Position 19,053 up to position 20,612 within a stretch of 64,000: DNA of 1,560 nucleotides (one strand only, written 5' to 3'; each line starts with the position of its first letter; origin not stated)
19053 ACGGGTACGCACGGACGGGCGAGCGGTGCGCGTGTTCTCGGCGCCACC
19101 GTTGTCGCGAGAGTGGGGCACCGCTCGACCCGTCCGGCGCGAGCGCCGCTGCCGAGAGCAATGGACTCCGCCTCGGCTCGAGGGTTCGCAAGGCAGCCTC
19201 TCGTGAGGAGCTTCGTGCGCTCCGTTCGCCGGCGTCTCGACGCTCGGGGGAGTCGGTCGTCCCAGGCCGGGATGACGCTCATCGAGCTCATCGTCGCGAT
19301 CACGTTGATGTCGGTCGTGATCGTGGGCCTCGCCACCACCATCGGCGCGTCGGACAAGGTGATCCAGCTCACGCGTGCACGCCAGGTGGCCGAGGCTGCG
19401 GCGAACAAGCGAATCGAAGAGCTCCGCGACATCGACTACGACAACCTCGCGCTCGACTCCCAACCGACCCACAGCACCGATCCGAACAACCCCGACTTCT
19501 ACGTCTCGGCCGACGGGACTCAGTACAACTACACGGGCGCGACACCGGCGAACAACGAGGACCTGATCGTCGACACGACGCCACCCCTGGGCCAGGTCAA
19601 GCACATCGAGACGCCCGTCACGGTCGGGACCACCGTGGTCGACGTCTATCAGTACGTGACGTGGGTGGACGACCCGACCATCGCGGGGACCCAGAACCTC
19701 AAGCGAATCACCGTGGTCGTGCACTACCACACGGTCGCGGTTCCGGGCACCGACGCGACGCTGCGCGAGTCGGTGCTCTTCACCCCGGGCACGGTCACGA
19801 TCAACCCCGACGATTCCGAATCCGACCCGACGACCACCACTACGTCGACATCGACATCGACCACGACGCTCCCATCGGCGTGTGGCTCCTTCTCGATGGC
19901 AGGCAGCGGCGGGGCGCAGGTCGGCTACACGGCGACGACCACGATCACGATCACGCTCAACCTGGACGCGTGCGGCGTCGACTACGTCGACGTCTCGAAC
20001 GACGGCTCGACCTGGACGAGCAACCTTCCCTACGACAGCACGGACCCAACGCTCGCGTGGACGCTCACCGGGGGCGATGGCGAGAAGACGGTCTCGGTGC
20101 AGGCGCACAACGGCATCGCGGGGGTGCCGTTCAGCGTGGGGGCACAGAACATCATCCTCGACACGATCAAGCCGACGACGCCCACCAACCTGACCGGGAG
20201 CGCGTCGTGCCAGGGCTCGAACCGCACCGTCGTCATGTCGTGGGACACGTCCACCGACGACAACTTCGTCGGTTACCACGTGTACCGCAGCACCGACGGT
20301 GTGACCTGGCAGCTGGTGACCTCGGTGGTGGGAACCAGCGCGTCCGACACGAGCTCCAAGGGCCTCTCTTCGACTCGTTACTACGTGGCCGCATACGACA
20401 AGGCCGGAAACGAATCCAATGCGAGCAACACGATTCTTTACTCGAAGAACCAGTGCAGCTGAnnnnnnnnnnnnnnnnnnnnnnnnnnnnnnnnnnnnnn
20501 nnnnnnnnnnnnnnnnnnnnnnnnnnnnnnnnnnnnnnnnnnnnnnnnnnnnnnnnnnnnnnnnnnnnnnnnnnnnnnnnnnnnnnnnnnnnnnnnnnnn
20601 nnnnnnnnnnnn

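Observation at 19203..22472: Stand-alone PilV/PilW/PilX-like minor-pilin module embedded among origin-proximal housekeeping genes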

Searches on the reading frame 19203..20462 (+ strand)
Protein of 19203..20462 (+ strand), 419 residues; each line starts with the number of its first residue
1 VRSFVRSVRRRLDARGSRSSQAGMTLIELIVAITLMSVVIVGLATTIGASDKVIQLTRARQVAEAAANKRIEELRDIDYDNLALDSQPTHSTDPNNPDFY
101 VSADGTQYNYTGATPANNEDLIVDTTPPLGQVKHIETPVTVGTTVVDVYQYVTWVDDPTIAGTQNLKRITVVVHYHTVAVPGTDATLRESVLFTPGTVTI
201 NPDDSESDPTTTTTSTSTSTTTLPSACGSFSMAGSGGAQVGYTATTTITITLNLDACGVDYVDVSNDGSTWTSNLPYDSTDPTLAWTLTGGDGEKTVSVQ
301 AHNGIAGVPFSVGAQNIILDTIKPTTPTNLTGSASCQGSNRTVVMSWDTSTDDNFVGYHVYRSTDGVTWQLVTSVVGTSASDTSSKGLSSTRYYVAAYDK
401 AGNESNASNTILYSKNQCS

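Call 5: search_protein_families(library=pfam, proteins=[window:19203-20462:+], max_evalue=1)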
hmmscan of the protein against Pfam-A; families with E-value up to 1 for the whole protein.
window:19203-20462:+ (419 aa): 1 family
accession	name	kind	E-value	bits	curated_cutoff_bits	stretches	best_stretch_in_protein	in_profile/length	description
PF07963.17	N_methyl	-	1.2e-06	28.3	21.2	1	18-43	1-26/27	Prokaryotic N-terminal methylation motif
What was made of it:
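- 19203..20462 (+): g1: modular type IV pilin-like protein (419 aa from GTG 19203; alternative start GTG 19215). Leader of about 19-23 aa, Gly-1 at 19269-19271, mature N-terminus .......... Pilin module (helix 26-75 plus sheet to about 195), Thr-rich linker (198-224), Ig-like domain (229-319), FN3 domain (about 328-418). Pfam N_methyl 28.3 bits against 21.2 (call 5).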

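Call 21: search_protein_families(library=ncbifam, proteins=[window:19203-20462:+], max_evalue=0.01)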
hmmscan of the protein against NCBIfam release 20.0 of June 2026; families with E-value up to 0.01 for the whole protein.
window:19203-20462:+ (419 aa): 4 families
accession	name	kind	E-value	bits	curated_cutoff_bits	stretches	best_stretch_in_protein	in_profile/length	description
TIGR02532.1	IV_pilin_GFxxxE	domain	0.00023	20.9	16.3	1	21-43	1-23/24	prepilin-type N-terminal cleavage/methylation domain-containing protein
TIGR01707.1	gspI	equivalog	0.00026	21.4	44.35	1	23-75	1-53/101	type II secretion system minor pseudopilin GspI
TIGR02523.1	type_IV_pilV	equivalog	0.0011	19.4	52.2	1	21-75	1-55/139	type IV pilus modification protein PilV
NF007848.0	PRK10557.1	equivalog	0.0039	16.5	120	1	17-63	6-52/192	prepilin peptidase-dependent protein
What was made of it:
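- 19203..20462 (+): TIGR02532 passes (call 21).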

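Call 23: find_homologous_proteins(query=window:19203-20462:+)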
Query window:19203-20462:+ (419 aa): 240 proteins with E <= 0.001 among 8000 candidates; the best 120 are listed.
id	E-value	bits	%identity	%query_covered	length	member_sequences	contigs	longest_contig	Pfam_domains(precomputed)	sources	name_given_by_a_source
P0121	8.5e-252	853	99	95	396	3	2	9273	-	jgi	jgi:type II secretory pathway pseudopilin PulG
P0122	4.6e-211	719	87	95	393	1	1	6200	-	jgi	jgi:hypothetical protein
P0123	3.1e-152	526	63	95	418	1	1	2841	PF07963.18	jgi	jgi:prepilin-type N-terminal cleavage/methylation domain-containing protein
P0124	9.3e-148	511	62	95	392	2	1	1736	-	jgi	jgi:type II secretory pathway pseudopilin PulG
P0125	1.2e-145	504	60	95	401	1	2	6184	PF07963.18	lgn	-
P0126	1.2e-145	504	60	97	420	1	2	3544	-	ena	-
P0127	4.0e-144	499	61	95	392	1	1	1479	-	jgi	jgi:type II secretory pathway pseudopilin PulG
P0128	5.3e-144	498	61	95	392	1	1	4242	-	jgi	jgi:hypothetical protein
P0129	6.5e-144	498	60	97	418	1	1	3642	PF07963.18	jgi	jgi:prepilin-type N-terminal cleavage/methylation domain-containing protein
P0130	1.3e-143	497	61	95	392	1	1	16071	-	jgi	jgi:type II secretory pathway pseudopilin PulG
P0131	3.3e-143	496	61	95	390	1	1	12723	-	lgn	-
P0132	6.7e-143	495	60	95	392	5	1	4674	-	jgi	jgi:hypothetical protein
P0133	1.0e-142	494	60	95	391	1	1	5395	-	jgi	jgi:type II secretory pathway pseudopilin PulG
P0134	2.8e-142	493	61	95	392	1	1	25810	-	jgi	jgi:hypothetical protein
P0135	2.3e-141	490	59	98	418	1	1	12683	PF07963.18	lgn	-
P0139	2.4e-138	480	56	100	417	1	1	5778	PF07963.18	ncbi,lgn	-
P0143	9.2e-137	475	56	100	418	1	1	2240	PF07963.18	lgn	-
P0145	3.6e-136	473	58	95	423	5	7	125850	PF07963.18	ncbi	ncbi:MAG: prepilin-type N-terminal cleavage/methylation domain-containing protein [Acidimicrobiia ba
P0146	5.7e-136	472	57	98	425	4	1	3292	PF07963.18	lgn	-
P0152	4.9e-131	456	54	100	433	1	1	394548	PF07963.18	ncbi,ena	-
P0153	2.3e-130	454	54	100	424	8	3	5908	PF07963.18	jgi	-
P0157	1.2e-129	451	56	93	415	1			PF07963.18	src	-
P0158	2.1e-129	450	56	97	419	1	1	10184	PF07963.18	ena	-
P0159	2.8e-129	450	54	96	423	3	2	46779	PF07963.18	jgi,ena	-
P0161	8.4e-129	448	56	95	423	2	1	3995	PF07963.18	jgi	jgi:prepilin-type N-terminal cleavage/methylation domain-containing protein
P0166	4.1e-128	446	54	99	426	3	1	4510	PF07963.18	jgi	jgi:prepilin-type N-terminal cleavage/methylation domain-containing protein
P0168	2.1e-127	444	53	100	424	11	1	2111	PF07963.18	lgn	-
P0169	9.7e-127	442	55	96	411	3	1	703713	PF07963.18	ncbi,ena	-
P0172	1.1e-126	441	52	100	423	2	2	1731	PF07963.18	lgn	-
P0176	6.7e-126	439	55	95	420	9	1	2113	PF07963.18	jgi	jgi:prepilin-type N-terminal cleavage/methylation domain-containing protein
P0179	9.7e-126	438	54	98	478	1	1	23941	PF07963.18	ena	-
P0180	3.1e-125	437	55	96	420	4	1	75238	PF07963.18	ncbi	ncbi:MAG: prepilin-type N-terminal cleavage/methylation domain-containing protein [Actinomycetes bac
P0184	1.4e-123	431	52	100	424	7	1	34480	PF07963.18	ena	-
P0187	5.7e-123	429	52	96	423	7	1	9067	PF07963.18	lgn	-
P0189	3.3e-122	427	54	98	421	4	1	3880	PF07963.18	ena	-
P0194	7.9e-120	419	51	96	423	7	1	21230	PF07963.18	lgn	-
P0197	3.9e-119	417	54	97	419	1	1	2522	PF07963.18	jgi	jgi:prepilin-type N-terminal cleavage/methylation domain-containing protein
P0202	9.0e-118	412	50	96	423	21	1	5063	PF07963.18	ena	-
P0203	1.7e-117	411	53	100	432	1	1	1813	PF07963.18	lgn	-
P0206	2.8e-116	407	54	95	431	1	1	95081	PF07963.18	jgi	jgi:prepilin-type N-terminal cleavage/methylation domain-containing protein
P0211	1.2e-114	402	51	98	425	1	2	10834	PF07963.18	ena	-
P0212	1.8e-114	401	51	98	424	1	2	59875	PF07963.18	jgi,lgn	jgi:prepilin-type N-terminal cleavage/methylation domain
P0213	1.7e-113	398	50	100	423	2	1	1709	PF07963.18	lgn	-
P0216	7.0e-113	396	52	95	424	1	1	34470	PF07963.18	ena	-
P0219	6.3e-111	390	49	100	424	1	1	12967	PF07963.18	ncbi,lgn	-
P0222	3.3e-109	384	49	98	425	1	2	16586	PF07963.18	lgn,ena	-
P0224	6.0e-108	380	49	97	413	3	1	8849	PF07963.18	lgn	-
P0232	2.0e-101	358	46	97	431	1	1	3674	PF07963.18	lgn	-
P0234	9.8e-100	353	46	98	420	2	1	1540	PF07963.18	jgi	jgi:prepilin-type N-terminal cleavage/methylation domain-containing protein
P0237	2.9e-98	348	45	95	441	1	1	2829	PF07963.18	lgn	-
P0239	3.7e-96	341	55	71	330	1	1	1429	PF07963.18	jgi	-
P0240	4.6e-96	341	45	98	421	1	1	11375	PF07963.18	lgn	-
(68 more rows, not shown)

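Call 41: search_solved_structures(query=A2, max_evalue=10)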
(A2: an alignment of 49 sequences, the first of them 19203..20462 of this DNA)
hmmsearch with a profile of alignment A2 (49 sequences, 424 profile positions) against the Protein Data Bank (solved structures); distinct sequences matched with E-value up to 10: 22.
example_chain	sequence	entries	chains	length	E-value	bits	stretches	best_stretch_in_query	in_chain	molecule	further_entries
1k85_A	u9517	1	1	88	7.6e-09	38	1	328-418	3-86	CHITINASE A1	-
8pn5_A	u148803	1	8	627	1.4e-06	30.5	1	325-420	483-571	DUF3472 domain-containing protein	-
8pn3_A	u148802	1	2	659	1.5e-06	30.5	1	325-420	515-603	DUF3472 domain-containing protein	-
8pmu_A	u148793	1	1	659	1.5e-06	30.5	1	325-420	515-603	DUF3472 domain-containing protein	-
5z06_A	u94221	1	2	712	1.5e-05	27.1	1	343-417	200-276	BDI_3064 protein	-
4bq8_A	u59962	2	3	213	0.00039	22.5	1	278-393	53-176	NEOGENIN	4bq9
6z3m_E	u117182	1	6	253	0.0006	21.8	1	278-373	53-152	Neogenin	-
4bq6_A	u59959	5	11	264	0.00067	21.7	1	278-393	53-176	NEOGENIN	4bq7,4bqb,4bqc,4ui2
7ndg_B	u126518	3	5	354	0.0013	20.7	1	278-373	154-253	Neogenin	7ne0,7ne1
6bt9_A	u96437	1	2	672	0.0016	20.4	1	332-415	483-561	Chitinase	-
5g56_A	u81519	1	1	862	0.0057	18.6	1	317-405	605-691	CARBOHYDRATE BINDING FAMILY 6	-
1x5k_A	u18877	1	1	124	0.048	15.6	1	328-403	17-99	Neogenin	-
3mpc_A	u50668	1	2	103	0.059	15.3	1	328-405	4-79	Fn3-like protein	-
4u3h_A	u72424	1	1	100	0.079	14.9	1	329-413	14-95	FN3con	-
7tgg_A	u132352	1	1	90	0.096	14.6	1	9-45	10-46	Geopilin domain 1 protein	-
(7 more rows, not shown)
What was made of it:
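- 19203..20462 (+): FN3 match to chitinase A1 FN3, E 7.6e-9 (call 41).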

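Call 45: predict_structure(alignment_id=A2)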
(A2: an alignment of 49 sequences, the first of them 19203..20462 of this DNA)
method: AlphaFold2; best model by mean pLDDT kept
length: 419 residues; sequences in the alignment: 49
mean_pLDDT: 86.0   pTM: 0.47
mean pLDDT of the five models: 86.0, 84.1, 83.9, 82.7, 82.2
residues with pLDDT >= 90: 281; 70-90: 84; 50-70: 18; < 50: 36
segments of 3 or more residues with pLDDT < 50: 1-3, 14-19, 198-224
pLDDT, mean of each block of 10 residues (from residue 1): 52 50 75 92 83 84 92 91 96 95 96 87 86 93 93 88 86 91 91 68 37 33 63 87 94 93 94 93 93 95 92 95 96 95 97 97 95 97 94 97 96 90
secondary structure, 60 per line:
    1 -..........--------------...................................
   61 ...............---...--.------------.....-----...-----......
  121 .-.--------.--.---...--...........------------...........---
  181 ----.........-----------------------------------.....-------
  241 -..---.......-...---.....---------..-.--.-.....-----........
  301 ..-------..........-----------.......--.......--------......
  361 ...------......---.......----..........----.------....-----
elements in order: H2-11 H26-75 H97-100 E107-109 E118-121 E139-141 E144-154 E167-177 E185-193 E229-233 E247-253 E261-265 E283-287 E293-302 E310-319 E331-337 E340-346 E355-363 E370-375 E379-385 E390-399 E411-414
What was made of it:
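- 19203..20462 (+): AF2 pLDDT 86 (call 45).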

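Call 51: fold_search(model_id=the predicted structure, library=pdb)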
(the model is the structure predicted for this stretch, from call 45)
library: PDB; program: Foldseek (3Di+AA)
matches with E <= 10: 1736; with E <= 0.001: 449
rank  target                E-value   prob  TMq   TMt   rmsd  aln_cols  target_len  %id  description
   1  2yn5_A                1.7e-09  1.00  0.30  0.42  23.4       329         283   12  Structural insight into the giant calcium-binding adhesin SiiE: implications for the adhesion of Salmonella enterica t (released 2013-04-03)
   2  2yn3_A                2.3e-09  1.00  0.29  0.41  23.6       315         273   12  Structural insight into the giant calcium-binding adhesin SiiE: implications for the adhesion of Salmonella enterica t (released 2013-04-03)
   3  8v2b_B                2.3e-09  1.00  0.23  0.18  26.7       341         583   12  Cryo-EM structure of mouse type II OSM receptor complex: model for full extracellular assembly (released 2024-11-20)
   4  2yn3_C                1.2e-08  1.00  0.31  0.42  24.1       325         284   12  Structural insight into the giant calcium-binding adhesin SiiE: implications for the adhesion of Salmonella enterica t (released 2013-04-03)
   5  8bxr                  1.7e-08  1.00  0.21  0.28  26.1       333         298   14  Titin FnIII-domain I109-I111 (I/A4-A/A6) from the MIR region (released 2023-02-15)
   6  8qy6_A                3.6e-08  1.00  0.23  0.18  29.3       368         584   13  Structure of interleukin 6 (gp130 P496L mutant). (released 2024-02-21)
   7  2jll                  4.0e-08  1.00  0.20  0.21  26.8       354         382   12  Crystal structure of NCAM2 IgIV-FN3II (released 2009-11-17)
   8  1i1r_A                5.5e-08  1.00  0.24  0.31  21.3       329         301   11  CRYSTAL STRUCTURE OF A CYTOKINE/RECEPTOR COMPLEX (released 2001-03-28)
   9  8q6t_I                6.8e-08  1.00  0.20  0.10  24.6       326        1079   14  Helical reconstruction of the relaxed thick filament from FIB milled left ventricular mouse myofibrils (released 2023-11-01)
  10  6xay_B                8.9e-08  1.00  0.25  0.35  24.7       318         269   12  Structure of a fragment of human fibronectin containing the 10th, 11th and 12th type III domains (released 2021-06-09)
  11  3s98                  1.0e-07  1.00  0.18  0.26  22.1       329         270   12  human IFNAR1 (released 2011-08-31)
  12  7ndg_B                1.2e-07  1.00  0.19  0.25  26.5       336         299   15  Cryo-EM structure of the ternary complex between Netrin-1, Neogenin and Repulsive Guidance Molecule B (released 2021-03-31)
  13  1hwh_B                1.4e-07  1.00  0.23  0.45   9.3       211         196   13  1:1 COMPLEX OF HUMAN GROWTH HORMONE MUTANT G120R WITH ITS SOLUBLE BINDING PROTEIN (released 1997-11-19)
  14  6tpv_A                1.5e-07  1.00  0.20  0.40   9.6       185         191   19  Crystal structures of FNIII domain one and two of the human leucocyte common antigen-related protein, LAR (released 2020-05-13)
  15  8qy5_A                1.5e-07  1.00  0.23  0.18  29.5       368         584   12  Structure of interleukin 6. (released 2024-02-21)
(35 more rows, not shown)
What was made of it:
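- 19203..20462 (+): Foldseek tandem Ig/FN3 matches (call 51).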

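Call 52: find_encoding_contigs(protein=P0122, flank=10000, max_places=2)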
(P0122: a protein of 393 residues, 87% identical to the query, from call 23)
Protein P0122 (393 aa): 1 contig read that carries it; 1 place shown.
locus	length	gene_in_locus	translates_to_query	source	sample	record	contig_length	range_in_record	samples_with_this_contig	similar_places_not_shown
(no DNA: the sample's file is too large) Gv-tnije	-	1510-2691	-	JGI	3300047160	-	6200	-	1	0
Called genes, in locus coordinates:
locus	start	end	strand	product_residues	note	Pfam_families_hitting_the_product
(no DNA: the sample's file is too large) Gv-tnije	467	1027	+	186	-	PF04542:Sigma70_r2, PF08281:Sigma70_r4_2, PF04545:Sigma70_r4 (weak)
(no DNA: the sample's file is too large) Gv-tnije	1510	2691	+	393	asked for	-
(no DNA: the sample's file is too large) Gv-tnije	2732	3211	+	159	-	-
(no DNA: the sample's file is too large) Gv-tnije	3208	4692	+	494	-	PF23981:DUF7305 (weak)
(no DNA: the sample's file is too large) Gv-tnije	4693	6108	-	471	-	PF00150:Cellulase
